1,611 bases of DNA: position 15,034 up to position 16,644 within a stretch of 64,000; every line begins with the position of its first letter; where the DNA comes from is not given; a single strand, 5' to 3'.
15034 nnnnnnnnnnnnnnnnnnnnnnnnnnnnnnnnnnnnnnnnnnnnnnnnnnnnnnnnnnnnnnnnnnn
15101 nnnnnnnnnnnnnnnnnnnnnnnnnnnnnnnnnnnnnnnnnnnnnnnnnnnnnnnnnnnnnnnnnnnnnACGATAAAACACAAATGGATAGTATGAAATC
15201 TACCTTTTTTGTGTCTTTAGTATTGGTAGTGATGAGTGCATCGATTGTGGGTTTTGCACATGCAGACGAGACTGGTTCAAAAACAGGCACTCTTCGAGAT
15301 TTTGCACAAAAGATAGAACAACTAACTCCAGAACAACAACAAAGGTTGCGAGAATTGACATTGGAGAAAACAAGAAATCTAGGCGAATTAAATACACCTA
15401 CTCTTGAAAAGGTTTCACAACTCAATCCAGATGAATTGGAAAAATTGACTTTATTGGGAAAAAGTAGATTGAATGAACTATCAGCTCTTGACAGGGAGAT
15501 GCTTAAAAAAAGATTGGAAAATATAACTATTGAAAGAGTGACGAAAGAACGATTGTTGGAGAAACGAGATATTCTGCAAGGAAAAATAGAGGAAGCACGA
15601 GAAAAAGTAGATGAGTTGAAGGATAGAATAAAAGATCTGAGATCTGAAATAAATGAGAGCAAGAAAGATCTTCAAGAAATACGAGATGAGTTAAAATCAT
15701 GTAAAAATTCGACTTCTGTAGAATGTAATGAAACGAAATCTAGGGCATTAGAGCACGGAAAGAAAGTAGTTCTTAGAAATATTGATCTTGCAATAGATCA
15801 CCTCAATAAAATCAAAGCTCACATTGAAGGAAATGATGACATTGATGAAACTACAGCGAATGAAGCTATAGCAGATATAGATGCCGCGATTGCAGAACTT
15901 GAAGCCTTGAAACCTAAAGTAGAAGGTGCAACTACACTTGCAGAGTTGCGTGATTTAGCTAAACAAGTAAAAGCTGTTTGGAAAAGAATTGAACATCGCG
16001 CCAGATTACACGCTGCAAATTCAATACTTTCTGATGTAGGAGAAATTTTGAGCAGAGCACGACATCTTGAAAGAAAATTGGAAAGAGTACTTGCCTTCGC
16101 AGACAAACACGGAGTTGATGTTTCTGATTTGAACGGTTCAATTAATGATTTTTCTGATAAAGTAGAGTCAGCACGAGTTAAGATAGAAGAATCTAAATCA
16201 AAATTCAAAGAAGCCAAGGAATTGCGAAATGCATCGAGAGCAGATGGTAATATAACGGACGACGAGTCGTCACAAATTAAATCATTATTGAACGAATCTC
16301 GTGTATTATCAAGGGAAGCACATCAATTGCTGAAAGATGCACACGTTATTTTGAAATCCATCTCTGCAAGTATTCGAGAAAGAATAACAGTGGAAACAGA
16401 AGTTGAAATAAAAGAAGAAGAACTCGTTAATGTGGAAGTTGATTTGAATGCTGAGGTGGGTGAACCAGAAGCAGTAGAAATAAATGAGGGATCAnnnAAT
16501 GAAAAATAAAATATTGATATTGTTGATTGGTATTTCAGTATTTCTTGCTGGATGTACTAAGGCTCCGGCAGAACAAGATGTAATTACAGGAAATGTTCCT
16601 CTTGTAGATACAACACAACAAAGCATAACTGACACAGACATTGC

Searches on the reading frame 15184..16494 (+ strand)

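Call 75: search_protein_families(library=pfam, proteins=[window:15184-16494:+], max_evalue=0.00001)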
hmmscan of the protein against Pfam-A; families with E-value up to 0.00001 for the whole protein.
window:15184-16494:+ (437 aa): 0 families

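Call 98: search_protein_families(library=pfam, proteins=[window:15184-16494:+], max_evalue=0.01)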
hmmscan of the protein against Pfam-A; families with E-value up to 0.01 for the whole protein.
window:15184-16494:+ (437 aa): 3 families
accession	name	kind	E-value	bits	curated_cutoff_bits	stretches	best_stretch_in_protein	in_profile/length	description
PF05478.16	Prominin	-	0.00023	19.9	34.3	1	124-302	237-412/799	Prominin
PF14362.11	DUF4407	-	0.001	18.9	31.3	1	116-282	109-266/297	Domain of unknown function (DUF4407)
PF07889.17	DUF1664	-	0.0055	17.2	34.6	0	121-175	54-108/124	Protein of unknown function (DUF1664)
